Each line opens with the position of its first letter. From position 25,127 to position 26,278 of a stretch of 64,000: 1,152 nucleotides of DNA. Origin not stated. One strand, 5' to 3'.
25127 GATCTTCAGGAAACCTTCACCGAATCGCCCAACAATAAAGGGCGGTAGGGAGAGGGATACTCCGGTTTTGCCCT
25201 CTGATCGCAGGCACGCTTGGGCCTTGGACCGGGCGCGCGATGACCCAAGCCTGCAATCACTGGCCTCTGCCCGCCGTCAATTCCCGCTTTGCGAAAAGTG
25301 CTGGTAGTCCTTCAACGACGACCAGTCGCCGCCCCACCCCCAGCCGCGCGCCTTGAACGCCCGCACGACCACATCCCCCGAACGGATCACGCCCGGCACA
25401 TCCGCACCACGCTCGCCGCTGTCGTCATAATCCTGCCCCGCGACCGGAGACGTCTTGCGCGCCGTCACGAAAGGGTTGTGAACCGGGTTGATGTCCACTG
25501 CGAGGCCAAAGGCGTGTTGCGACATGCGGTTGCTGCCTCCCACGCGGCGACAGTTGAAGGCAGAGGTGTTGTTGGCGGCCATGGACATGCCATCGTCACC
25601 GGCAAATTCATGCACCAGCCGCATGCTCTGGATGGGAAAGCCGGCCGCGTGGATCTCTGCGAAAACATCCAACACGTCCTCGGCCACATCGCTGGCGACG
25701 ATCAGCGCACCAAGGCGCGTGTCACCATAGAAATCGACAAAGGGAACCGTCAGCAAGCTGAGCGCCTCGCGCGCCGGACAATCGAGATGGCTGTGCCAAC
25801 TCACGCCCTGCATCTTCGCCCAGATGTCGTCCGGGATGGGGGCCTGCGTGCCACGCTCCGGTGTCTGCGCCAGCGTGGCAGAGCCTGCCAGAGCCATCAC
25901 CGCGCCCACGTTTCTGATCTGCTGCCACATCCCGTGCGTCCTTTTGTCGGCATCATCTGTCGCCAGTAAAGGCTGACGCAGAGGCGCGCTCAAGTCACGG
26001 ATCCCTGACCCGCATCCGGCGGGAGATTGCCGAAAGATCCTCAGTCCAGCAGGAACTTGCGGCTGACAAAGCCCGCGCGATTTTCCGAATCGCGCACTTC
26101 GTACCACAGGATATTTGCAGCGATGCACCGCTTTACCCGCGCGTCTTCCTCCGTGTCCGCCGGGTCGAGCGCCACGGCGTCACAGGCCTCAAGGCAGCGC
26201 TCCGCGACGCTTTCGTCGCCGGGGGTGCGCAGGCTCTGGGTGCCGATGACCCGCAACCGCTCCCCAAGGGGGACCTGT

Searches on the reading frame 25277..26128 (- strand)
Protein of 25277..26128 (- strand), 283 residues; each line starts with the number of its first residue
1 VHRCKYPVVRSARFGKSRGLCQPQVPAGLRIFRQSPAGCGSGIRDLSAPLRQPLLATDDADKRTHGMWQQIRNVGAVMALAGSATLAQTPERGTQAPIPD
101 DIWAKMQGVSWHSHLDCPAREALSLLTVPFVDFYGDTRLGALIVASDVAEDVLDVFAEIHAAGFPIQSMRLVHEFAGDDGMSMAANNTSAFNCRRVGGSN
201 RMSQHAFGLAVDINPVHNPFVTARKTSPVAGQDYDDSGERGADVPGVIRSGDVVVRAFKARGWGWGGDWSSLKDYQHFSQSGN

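Call 13: search_protein_families(library=pfam, proteins=[window:25277-26128:-], max_evalue=0.001)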
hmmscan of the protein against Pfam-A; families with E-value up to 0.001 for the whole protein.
window:25277-26128:- (283 aa): 2 families
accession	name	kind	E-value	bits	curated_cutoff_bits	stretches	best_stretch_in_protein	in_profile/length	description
PF13539.11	Peptidase_M15_4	-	5.7e-23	81.7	25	1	198-279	2-69/70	D-alanyl-D-alanine carboxypeptidase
PF06904.17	Extensin-like_C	-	0.00091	19.9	25.4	0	186-216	81-113/176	Extensin-like protein C-terminus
